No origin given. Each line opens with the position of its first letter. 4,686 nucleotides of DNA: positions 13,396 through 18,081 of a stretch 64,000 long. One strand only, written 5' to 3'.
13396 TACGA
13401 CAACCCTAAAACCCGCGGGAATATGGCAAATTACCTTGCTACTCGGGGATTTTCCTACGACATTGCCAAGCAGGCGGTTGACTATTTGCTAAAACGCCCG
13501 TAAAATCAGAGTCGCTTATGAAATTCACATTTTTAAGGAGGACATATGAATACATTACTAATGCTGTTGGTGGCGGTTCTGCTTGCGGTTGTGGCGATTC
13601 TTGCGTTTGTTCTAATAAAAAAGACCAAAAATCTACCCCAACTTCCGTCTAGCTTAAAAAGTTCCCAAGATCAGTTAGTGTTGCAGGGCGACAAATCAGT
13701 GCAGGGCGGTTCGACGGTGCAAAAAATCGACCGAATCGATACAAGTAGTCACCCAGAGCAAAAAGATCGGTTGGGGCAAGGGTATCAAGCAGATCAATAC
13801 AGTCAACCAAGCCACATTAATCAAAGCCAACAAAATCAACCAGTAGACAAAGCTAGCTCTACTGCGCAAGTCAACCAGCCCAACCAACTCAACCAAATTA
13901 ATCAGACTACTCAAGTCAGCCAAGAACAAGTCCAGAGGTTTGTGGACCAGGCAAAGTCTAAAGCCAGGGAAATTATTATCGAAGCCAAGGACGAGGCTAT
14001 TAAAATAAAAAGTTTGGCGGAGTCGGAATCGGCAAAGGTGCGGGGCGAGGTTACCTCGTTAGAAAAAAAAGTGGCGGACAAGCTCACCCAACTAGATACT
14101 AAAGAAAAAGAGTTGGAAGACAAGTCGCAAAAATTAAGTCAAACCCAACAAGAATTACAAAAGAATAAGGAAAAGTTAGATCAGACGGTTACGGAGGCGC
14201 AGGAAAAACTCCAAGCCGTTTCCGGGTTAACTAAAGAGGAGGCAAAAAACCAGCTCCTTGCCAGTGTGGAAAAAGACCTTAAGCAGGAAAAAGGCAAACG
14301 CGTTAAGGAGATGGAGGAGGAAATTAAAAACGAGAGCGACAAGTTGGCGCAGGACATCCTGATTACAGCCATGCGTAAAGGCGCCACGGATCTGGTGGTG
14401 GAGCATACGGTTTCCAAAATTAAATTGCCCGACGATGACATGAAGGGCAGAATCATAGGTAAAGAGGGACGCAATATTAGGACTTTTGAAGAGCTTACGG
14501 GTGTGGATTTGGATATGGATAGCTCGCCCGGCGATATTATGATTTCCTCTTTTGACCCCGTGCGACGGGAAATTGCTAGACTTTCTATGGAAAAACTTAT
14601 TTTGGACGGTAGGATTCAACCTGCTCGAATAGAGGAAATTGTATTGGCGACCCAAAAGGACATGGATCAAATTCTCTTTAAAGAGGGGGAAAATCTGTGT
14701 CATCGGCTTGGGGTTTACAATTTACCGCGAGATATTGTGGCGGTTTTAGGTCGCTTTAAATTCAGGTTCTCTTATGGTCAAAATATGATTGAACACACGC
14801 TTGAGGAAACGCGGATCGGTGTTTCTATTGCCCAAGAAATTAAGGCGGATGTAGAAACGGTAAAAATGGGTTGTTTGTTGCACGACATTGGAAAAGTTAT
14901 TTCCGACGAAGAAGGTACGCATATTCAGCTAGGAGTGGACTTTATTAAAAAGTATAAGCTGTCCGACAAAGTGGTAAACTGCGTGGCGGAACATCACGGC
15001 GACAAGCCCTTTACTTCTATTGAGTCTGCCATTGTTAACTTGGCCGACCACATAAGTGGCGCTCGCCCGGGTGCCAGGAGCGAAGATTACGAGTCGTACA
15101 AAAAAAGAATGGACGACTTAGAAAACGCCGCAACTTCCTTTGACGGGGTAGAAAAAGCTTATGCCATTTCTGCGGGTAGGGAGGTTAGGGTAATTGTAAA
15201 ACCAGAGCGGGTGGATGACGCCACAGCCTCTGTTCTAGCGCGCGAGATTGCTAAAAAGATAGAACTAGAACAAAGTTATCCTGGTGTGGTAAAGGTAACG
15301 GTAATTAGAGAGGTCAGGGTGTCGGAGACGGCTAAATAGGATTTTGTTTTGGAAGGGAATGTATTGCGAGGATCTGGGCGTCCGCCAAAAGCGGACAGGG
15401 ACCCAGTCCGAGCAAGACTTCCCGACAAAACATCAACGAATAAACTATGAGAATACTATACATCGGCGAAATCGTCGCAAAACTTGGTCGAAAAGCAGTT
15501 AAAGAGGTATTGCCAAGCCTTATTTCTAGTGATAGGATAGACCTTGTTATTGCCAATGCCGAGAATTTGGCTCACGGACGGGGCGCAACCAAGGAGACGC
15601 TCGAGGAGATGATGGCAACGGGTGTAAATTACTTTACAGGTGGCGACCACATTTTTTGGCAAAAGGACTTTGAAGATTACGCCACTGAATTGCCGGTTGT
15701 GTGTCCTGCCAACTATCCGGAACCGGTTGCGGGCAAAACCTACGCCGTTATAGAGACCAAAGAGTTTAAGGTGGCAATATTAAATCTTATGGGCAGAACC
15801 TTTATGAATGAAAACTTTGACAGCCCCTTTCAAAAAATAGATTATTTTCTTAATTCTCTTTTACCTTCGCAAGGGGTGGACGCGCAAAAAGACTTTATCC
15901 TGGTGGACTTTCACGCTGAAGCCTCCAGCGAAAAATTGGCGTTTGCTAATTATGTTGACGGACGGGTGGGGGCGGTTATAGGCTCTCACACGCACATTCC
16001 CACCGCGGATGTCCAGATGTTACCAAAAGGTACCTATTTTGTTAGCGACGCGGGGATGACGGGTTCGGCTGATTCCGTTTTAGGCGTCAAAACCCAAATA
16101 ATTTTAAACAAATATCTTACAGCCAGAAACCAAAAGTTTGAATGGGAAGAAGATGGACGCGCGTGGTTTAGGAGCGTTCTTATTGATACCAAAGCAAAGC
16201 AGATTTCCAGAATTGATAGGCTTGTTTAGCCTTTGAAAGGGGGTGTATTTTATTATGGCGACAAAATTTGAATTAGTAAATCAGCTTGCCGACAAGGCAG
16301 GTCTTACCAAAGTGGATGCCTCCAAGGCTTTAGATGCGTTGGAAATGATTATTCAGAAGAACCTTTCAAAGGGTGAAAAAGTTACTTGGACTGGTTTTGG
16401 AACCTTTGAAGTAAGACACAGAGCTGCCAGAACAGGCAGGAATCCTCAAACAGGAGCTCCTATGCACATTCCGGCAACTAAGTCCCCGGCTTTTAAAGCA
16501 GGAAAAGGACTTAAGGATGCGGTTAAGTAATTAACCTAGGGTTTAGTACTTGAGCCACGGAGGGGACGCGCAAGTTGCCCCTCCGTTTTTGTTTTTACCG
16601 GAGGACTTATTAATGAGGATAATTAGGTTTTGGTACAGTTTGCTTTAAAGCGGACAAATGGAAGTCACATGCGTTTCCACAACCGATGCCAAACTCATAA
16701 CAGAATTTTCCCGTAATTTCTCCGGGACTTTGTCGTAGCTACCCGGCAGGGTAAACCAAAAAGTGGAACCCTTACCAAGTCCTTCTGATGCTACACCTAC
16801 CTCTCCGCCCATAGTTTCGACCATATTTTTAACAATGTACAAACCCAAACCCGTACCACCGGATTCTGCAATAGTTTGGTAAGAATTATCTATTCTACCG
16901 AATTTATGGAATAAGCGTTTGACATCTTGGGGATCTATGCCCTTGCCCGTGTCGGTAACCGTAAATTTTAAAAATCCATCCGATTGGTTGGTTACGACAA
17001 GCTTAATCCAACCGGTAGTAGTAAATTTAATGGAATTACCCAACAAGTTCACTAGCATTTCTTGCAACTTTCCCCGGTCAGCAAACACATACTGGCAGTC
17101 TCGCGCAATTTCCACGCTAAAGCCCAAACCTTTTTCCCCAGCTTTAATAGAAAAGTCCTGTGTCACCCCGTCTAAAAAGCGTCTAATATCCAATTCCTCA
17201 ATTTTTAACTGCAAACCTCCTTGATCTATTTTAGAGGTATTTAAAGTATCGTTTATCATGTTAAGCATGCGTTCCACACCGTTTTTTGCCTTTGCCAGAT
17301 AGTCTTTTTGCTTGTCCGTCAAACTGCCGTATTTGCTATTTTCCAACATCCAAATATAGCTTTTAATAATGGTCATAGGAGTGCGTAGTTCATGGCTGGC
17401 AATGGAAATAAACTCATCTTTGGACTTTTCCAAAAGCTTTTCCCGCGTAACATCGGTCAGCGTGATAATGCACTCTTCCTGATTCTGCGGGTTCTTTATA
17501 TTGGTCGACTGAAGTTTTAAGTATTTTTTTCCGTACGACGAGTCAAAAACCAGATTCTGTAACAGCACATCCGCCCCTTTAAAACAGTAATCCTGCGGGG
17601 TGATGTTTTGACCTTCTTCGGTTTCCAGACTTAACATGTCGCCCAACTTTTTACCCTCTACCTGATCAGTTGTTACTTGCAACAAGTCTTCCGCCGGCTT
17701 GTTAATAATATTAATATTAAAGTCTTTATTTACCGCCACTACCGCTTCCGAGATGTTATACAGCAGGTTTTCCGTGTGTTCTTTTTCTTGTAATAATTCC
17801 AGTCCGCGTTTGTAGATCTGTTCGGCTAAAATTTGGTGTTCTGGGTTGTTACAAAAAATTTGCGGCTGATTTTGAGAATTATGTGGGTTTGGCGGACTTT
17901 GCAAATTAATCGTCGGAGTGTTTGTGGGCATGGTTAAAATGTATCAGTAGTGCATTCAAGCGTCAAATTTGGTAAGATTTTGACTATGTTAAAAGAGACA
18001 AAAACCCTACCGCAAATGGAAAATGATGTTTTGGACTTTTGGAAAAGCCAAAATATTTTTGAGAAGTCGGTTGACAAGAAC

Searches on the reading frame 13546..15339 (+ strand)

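Call 93: search_protein_families(library=pfam, proteins=[window:13546-15339:+], max_evalue=0.00001)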
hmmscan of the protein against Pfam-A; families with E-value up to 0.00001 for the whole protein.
window:13546-15339:+ (597 aa): 3 families
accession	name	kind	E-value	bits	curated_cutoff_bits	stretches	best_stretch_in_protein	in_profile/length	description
PF12072.13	RNase_Y_N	-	8.1e-30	104.2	32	1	116-282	27-200/201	RNase Y N-terminal region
PF01966.28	HD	-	4.1e-16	59.7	22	1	415-504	2-114/116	HD domain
PF00013.35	KH_1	-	1.9e-06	28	21.5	1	292-344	4-60/66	KH domain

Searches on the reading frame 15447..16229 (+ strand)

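Call 93: search_protein_families(library=pfam, proteins=[window:15447-16229:+], max_evalue=0.00001)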
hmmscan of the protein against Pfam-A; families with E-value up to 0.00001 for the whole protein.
window:15447-16229:+ (260 aa): 1 family
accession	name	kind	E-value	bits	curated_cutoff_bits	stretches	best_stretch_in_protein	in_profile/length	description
PF13277.11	YmdB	-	1.1e-82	277.6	27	1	4-256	1-250/253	YmdB-like protein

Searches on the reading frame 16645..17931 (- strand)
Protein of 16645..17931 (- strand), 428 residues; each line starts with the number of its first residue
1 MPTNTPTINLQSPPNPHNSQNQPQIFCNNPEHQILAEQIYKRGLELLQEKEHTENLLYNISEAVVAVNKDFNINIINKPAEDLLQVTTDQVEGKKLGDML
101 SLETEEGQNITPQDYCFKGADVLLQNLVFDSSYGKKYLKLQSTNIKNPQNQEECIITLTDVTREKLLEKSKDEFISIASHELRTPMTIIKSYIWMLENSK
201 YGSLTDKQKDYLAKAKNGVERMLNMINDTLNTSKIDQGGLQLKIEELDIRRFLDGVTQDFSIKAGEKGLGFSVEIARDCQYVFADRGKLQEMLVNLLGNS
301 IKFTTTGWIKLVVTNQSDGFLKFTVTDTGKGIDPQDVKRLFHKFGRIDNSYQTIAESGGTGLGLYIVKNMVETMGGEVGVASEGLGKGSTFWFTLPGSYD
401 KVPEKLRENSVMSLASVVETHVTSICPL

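Call 93: search_protein_families(library=pfam, proteins=[window:16645-17931:-], max_evalue=0.00001)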
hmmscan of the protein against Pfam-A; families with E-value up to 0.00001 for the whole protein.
window:16645-17931:- (428 aa): 2 families
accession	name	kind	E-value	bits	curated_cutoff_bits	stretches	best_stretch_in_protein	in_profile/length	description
PF02518.31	HATPase_c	-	1e-26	94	26.4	1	285-396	2-108/111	Histidine kinase-, DNA gyrase B-, and HSP90-like ATPase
PF00512.31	HisKA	-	2.2e-17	63.3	26.9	1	171-238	2-66/66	His Kinase A (phospho-acceptor) domain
